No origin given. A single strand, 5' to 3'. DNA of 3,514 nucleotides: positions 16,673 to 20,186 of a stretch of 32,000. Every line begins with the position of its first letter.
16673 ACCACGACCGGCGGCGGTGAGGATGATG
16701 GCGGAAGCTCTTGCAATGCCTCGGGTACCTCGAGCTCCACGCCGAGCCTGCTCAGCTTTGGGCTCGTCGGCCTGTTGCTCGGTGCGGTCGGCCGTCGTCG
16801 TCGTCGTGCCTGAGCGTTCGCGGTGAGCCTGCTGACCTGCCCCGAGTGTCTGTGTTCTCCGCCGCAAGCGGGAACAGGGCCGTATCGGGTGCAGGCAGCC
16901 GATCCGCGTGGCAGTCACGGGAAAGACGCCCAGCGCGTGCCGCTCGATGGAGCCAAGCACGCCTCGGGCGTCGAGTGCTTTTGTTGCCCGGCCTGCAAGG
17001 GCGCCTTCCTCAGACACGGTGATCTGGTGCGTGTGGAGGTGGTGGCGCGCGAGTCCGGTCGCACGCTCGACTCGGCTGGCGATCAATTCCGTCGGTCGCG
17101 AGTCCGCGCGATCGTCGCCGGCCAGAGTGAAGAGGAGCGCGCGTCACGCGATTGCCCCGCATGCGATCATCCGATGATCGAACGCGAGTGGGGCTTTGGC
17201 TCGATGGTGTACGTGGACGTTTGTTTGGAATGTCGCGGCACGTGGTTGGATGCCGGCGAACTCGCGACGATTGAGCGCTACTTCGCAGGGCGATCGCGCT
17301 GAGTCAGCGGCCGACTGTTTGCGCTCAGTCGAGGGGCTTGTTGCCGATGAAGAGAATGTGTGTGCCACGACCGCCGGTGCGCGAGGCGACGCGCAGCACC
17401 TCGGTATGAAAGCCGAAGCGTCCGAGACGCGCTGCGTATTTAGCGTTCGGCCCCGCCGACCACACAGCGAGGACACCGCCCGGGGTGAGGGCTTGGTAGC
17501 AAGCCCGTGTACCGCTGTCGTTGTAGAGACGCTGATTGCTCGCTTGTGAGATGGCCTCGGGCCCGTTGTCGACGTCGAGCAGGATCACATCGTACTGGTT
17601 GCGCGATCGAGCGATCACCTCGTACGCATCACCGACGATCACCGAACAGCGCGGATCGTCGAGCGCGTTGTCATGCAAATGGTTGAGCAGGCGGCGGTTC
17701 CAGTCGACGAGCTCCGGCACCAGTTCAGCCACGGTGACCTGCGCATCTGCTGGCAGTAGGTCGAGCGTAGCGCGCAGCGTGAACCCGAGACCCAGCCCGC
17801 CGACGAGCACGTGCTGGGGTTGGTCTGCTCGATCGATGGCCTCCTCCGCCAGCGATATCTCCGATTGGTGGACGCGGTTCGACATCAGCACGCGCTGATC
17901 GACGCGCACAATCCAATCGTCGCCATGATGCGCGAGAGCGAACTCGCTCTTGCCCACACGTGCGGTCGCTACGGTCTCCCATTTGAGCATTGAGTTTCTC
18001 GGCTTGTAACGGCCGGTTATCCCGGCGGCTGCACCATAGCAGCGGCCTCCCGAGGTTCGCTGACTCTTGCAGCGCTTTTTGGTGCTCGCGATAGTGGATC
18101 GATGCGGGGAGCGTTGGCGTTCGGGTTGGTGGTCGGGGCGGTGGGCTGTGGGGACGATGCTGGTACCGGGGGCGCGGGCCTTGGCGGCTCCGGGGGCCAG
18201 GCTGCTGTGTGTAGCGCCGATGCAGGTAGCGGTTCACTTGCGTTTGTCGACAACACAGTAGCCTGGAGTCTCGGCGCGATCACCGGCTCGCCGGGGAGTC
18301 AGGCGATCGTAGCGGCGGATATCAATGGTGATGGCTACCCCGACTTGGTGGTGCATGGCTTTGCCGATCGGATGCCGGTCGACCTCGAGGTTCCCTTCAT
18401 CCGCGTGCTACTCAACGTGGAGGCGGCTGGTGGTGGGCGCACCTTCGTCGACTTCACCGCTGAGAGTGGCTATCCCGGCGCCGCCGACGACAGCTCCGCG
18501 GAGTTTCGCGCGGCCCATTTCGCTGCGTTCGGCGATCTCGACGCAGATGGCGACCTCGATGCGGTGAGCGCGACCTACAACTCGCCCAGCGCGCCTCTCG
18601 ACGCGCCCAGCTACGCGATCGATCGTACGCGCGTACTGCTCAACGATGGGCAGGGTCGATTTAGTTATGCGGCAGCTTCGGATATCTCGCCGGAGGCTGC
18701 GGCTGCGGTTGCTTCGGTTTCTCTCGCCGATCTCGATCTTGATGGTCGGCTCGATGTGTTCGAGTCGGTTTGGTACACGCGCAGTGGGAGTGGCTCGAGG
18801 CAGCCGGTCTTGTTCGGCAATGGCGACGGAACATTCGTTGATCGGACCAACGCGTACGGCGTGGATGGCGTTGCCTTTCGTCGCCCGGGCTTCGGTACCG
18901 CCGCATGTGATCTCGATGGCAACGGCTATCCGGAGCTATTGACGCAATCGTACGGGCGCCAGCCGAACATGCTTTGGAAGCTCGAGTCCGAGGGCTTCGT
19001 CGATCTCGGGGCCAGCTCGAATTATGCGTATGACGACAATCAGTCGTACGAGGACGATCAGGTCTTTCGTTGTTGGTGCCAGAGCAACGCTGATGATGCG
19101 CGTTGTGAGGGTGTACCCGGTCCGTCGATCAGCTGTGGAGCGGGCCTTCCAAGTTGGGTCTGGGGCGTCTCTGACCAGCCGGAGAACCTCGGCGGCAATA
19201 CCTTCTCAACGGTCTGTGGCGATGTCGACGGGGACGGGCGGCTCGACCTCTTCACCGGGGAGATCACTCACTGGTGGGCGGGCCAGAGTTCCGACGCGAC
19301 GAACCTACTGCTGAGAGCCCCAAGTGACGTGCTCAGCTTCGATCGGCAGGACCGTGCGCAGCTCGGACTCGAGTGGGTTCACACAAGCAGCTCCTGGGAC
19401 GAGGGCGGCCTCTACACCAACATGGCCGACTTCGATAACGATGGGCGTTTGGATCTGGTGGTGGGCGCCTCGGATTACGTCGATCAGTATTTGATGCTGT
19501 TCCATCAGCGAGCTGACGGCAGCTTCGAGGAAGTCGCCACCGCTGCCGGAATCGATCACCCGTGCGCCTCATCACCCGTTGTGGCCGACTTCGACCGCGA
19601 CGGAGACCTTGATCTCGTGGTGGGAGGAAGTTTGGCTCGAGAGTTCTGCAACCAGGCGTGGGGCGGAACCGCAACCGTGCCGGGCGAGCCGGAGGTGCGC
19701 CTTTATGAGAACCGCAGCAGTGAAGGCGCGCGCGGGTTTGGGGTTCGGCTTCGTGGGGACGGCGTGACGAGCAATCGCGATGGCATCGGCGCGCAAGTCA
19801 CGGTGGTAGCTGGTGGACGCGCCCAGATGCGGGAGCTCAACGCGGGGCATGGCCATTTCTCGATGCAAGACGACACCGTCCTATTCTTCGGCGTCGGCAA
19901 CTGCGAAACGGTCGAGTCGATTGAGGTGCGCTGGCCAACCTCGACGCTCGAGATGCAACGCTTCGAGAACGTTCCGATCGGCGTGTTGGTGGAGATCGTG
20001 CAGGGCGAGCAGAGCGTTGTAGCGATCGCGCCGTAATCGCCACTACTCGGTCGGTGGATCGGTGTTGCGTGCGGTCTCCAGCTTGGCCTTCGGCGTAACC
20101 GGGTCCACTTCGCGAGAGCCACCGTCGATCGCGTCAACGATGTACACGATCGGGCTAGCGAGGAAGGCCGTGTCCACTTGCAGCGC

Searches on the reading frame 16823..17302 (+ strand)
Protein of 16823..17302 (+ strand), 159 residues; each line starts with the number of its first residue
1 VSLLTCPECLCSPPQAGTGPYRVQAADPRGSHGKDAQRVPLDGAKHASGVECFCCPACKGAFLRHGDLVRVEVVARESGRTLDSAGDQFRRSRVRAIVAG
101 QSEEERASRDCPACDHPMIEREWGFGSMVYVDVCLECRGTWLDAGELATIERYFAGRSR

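Call 57: search_protein_families(library=pfam, proteins=[window:16823-17302:+], max_evalue=0.01)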
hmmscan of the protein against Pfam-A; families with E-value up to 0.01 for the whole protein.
window:16823-17302:+ (159 aa): 1 family
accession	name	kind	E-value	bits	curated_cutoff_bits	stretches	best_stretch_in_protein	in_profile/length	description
PF13453.11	Zn_ribbon_TFIIB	-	1.4e-13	50.5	22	2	110-150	1-38/41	Transcription factor zinc-finger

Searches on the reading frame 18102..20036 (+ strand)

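Call 5: search_protein_families(library=pfam, proteins=[window:18102-20036:+])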
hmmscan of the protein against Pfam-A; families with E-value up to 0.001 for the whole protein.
window:18102-20036:+ (644 aa): 3 families
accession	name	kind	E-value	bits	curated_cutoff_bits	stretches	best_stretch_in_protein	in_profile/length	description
PF13517.12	FG-GAP_3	-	2e-36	124.8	26.9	3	443-507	1-61/61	FG-GAP-like repeat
PF01839.29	FG-GAP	-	1.9e-23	82.3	22.1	1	68-84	4-20/37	FG-GAP repeat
PF07593.17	UnbV_ASPIC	-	2e-15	56.9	23.4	1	561-626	1-63/68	ASPIC and UnbV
